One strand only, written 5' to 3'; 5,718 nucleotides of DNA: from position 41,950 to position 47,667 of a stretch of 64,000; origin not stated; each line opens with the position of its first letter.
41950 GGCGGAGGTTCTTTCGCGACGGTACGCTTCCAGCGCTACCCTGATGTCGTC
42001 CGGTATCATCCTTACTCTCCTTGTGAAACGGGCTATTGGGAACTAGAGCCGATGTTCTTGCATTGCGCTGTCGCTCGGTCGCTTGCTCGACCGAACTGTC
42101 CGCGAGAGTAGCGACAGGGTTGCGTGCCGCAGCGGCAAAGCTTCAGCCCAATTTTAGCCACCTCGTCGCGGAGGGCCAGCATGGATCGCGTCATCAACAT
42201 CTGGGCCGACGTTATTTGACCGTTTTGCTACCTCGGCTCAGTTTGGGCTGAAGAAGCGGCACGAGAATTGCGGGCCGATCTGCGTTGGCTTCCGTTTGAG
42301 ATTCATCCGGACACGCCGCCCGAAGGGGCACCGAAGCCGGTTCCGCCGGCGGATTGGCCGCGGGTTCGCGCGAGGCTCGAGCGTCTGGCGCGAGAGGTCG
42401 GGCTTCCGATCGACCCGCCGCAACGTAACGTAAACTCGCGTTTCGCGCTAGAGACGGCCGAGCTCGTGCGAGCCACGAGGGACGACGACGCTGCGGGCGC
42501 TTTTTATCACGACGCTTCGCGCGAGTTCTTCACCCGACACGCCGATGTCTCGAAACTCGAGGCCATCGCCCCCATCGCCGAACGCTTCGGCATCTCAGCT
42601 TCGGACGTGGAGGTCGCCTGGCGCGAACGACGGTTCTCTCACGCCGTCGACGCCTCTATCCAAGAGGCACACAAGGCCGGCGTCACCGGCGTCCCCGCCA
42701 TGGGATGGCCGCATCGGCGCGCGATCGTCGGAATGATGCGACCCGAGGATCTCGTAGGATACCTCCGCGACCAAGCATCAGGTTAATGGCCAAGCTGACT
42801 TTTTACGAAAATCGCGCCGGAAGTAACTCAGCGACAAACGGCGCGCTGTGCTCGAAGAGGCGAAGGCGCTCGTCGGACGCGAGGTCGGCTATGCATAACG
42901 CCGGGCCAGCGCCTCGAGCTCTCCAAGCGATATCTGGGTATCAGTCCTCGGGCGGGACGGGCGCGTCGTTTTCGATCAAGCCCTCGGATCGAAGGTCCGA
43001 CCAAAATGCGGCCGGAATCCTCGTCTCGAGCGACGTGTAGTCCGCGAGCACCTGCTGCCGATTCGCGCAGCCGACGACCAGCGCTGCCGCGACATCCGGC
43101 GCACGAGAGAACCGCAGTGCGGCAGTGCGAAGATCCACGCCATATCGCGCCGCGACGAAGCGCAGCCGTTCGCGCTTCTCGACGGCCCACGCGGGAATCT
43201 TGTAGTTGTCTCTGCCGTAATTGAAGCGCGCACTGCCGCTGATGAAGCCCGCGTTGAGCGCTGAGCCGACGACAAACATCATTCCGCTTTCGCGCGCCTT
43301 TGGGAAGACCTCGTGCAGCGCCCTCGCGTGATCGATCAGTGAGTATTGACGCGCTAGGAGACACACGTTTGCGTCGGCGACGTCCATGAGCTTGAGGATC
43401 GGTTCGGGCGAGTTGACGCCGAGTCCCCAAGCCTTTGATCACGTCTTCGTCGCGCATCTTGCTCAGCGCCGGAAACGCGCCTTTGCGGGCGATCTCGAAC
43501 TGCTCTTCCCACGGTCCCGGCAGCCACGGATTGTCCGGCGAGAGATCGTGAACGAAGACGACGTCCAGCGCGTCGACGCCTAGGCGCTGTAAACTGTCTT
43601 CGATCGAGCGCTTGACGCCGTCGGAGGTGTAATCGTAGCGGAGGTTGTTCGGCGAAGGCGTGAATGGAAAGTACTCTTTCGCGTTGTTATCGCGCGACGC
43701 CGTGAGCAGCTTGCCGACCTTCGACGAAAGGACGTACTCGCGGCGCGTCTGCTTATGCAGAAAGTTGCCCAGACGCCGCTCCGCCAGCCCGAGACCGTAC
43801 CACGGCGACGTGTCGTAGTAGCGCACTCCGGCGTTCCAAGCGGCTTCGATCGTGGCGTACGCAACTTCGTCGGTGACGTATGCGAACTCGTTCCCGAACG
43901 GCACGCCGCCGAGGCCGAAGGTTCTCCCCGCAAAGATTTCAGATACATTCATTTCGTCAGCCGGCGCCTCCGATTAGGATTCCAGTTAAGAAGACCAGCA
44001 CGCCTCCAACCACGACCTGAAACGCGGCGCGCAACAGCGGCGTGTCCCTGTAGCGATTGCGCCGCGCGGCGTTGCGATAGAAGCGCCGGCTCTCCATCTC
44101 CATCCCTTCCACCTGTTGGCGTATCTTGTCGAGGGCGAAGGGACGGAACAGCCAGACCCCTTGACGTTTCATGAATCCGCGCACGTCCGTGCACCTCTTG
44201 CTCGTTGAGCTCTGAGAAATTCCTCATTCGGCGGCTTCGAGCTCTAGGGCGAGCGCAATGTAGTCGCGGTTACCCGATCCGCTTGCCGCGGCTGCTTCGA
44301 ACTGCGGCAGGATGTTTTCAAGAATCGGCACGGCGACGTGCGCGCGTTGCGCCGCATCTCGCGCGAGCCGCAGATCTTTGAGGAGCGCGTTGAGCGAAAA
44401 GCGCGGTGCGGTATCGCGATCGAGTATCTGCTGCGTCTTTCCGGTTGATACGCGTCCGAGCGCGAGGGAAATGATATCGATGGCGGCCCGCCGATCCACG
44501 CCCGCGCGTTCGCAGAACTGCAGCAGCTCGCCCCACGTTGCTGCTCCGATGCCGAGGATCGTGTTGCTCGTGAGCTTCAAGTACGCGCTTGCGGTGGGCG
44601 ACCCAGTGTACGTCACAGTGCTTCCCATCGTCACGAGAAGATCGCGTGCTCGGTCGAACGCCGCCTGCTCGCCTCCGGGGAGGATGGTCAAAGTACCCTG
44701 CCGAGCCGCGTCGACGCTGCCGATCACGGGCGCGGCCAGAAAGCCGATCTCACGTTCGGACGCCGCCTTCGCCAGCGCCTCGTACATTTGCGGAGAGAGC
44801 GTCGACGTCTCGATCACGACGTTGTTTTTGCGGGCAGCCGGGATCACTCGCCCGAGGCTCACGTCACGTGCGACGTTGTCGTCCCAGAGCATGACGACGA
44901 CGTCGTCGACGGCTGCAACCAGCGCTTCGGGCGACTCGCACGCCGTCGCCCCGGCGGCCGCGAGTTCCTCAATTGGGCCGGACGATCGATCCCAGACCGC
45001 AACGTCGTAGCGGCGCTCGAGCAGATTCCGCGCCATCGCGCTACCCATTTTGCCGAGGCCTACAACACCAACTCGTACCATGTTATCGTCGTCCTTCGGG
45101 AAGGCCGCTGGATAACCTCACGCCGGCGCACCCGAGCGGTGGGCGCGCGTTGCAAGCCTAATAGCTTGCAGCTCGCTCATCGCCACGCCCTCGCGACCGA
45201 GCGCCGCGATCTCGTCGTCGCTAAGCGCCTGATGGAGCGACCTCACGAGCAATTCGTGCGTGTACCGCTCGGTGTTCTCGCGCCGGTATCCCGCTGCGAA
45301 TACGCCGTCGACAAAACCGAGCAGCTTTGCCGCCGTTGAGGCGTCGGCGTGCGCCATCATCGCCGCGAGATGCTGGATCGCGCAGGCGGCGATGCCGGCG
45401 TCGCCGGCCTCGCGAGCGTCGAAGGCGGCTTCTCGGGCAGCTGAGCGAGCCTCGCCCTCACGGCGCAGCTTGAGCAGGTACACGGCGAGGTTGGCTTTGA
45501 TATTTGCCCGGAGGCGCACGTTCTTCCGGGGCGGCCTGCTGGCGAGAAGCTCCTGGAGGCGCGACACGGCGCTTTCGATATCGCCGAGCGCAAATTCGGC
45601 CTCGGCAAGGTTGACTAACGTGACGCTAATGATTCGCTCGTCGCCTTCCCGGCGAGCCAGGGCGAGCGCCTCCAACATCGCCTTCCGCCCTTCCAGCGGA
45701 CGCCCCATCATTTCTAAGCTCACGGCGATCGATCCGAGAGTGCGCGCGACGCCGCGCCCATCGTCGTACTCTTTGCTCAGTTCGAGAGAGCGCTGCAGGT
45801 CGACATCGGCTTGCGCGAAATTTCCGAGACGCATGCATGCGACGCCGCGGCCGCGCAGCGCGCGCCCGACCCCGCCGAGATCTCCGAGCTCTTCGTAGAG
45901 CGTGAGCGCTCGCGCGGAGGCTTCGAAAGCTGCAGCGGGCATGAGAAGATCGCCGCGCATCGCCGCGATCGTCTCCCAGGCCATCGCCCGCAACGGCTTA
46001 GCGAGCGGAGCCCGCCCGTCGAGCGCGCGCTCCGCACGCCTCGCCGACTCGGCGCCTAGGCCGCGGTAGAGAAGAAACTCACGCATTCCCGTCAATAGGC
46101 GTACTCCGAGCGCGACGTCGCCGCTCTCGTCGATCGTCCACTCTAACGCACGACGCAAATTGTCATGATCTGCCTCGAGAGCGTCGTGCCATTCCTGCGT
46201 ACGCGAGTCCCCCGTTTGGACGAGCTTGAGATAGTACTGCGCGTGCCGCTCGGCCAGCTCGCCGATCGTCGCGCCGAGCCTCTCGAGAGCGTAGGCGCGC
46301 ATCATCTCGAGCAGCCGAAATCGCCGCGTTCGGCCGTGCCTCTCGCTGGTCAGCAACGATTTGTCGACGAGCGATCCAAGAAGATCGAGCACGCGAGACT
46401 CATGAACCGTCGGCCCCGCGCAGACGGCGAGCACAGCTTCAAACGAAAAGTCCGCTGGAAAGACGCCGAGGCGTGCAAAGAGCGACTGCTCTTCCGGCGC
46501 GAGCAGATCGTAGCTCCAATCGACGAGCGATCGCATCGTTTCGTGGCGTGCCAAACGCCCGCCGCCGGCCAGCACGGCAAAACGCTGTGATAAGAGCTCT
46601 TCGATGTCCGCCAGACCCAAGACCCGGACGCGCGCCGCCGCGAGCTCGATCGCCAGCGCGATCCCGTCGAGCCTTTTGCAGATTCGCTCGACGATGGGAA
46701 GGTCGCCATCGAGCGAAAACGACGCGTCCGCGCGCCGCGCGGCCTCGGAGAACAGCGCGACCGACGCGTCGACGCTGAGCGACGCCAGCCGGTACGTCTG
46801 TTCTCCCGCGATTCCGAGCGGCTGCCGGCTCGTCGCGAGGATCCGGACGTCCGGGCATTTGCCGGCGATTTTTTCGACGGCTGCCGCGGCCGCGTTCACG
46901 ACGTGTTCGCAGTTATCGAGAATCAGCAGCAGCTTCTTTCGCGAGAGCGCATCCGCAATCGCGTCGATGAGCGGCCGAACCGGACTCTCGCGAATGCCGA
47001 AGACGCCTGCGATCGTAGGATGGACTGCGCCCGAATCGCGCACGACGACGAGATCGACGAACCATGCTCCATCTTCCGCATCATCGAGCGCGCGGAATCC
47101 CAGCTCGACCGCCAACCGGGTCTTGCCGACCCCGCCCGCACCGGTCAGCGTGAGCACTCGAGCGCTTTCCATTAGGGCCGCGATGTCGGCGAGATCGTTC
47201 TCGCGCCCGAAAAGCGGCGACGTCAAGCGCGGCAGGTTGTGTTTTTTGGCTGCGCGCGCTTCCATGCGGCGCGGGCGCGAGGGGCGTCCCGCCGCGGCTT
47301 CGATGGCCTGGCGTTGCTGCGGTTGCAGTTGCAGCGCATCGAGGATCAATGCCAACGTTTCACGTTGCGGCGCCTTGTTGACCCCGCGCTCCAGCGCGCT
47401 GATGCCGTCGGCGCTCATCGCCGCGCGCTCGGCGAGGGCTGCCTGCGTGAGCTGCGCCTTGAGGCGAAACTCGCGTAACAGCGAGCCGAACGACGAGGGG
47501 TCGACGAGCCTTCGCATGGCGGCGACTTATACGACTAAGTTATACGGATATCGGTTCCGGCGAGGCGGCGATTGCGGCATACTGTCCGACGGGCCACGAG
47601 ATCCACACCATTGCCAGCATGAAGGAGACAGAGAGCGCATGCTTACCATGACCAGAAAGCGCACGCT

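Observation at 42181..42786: TGA exactly at the first Cys of the CxxC motif of a DsbA/FrnE-like gene: selenocysteine candidate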

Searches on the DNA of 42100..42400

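Call 52: search_rna_families(source=window, start=42100, end=42400, threshold=evalue, max_evalue=10)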
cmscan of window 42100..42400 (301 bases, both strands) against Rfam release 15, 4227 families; matches with E-value up to 10: 1.
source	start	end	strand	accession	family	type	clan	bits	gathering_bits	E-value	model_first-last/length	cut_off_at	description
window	42325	42386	+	RF01972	H19_1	Gene; lncRNA;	-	17.9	50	5.5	1-71/71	no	H19 conserved region 1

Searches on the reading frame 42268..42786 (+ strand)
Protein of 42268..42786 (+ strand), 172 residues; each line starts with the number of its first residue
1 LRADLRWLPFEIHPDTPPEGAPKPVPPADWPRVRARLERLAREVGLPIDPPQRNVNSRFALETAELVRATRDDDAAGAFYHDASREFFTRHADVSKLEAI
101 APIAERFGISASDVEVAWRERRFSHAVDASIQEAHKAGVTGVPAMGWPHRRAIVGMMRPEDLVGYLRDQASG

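Call 25: find_encoding_contigs(protein=window:42268-42786:+, flank=10000, max_places=4)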
Protein window:42268-42786:+ (172 aa): no gene with exactly this product is on record in the collection.

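Call 26: find_encoding_contigs(protein=window:42268-42783:+, flank=10000, max_places=4)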
Protein seq(172 aa) (172 aa): no gene with exactly this product is on record in the collection.
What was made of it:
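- Tried and rejected: (5) Looking up the window's own truncated product in public assemblies found nothing on record, so the source genome was not identified (calls 25, 26).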

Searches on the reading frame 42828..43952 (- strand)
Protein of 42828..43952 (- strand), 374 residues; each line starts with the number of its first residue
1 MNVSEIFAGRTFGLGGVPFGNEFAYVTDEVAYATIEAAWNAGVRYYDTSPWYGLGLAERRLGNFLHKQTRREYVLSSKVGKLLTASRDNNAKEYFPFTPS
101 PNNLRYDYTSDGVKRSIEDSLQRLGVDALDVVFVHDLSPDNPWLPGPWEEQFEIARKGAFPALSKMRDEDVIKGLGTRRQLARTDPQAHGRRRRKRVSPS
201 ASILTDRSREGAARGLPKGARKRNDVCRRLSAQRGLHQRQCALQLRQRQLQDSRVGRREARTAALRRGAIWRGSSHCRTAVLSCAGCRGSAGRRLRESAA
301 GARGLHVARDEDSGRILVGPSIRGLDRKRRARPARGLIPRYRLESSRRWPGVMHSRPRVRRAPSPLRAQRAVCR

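Call 31: search_protein_families(library=pfam, proteins=[window:42828-43952:-], max_evalue=0.001)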
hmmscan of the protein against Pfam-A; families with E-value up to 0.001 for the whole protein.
window:42828-43952:- (374 aa): 1 family
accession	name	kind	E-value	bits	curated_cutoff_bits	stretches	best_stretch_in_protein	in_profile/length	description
PF00248.27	Aldo_ket_red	-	4.9e-22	78.8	24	1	13-177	3-138/291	Aldo/keto reductase family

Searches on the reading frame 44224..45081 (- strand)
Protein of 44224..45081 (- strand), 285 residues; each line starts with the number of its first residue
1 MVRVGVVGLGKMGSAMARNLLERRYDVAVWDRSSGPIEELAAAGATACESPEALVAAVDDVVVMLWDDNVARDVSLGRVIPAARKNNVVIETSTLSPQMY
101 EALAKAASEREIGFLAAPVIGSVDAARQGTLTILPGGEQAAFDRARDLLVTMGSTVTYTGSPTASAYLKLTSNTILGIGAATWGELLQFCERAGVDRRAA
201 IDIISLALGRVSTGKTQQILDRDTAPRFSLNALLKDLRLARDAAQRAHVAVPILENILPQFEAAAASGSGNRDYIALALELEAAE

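Call 31: search_protein_families(library=pfam, proteins=[window:44224-45081:-], max_evalue=0.001)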
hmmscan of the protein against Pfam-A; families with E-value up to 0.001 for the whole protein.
window:44224-45081:- (285 aa): 7 families
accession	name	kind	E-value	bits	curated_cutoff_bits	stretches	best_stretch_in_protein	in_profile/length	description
PF03446.21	NAD_binding_2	-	1.9e-42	145.4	21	1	3-160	1-161/161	NAD binding domain of 6-phosphogluconate dehydrogenase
PF14833.11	NAD_binding_11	-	5.8e-20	72.2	30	1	167-277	5-118/122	NAD-binding of NADP-dependent 3-hydroxyisobutyrate dehydrogenase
PF02826.25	2-Hacid_dh_C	-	6.9e-08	32.5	25.1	1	3-117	38-151/178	D-isomer specific 2-hydroxyacid dehydrogenase, NAD binding domain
PF03807.23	F420_oxidored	-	2.4e-07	31.7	21.6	1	3-92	1-91/94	NADP oxidoreductase coenzyme F420-dependent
PF01408.29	GFO_IDH_MocA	-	5.1e-05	24.4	24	1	2-110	1-112/120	Oxidoreductase family, NAD-binding Rossmann fold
PF07991.19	KARI_N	-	5.7e-05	23.2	20.6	1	3-89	6-91/165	Acetohydroxy acid isomeroreductase, NADPH-binding domain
PF02737.24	3HCDH_N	-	0.00058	20.3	22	0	4-46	2-44/180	3-hydroxyacyl-CoA dehydrogenase, NAD binding domain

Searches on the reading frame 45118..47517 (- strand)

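Call 31: search_protein_families(library=pfam, proteins=[window:45118-47517:-], max_evalue=0.001)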
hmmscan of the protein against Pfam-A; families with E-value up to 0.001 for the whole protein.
window:45118-47517:- (799 aa): 9 families
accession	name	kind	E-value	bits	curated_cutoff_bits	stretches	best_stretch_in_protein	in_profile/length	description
PF13424.12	TPR_12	-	6.4e-18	65.2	30.1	3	590-660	2-74/77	Tetratricopeptide repeat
PF13560.12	HTH_31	-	1.2e-10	42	27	1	10-71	2-63/64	Helix-turn-helix domain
PF07719.23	TPR_2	-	2.2e-09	37.1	27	0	552-583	2-33/34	Tetratricopeptide repeat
PF01381.28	HTH_3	-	4.8e-07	30.2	23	1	14-66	1-52/55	Helix-turn-helix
PF13191.12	AAA_16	-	3.8e-06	27.9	32.6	1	101-202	1-84/167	AAA ATPase domain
PF13401.12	AAA_22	-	7.8e-06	26.7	27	1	118-212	4-99/130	AAA domain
PF00515.34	TPR_1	-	7.1e-05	22.9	27.8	0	552-582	2-32/34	Tetratricopeptide repeat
PF00931.28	NB-ARC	-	0.00042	20.1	23.5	1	116-293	13-201/248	NB-ARC domain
PF13443.12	HTH_26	-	0.00097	19.8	22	0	14-67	2-55/63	Cro/C1-type HTH DNA-binding domain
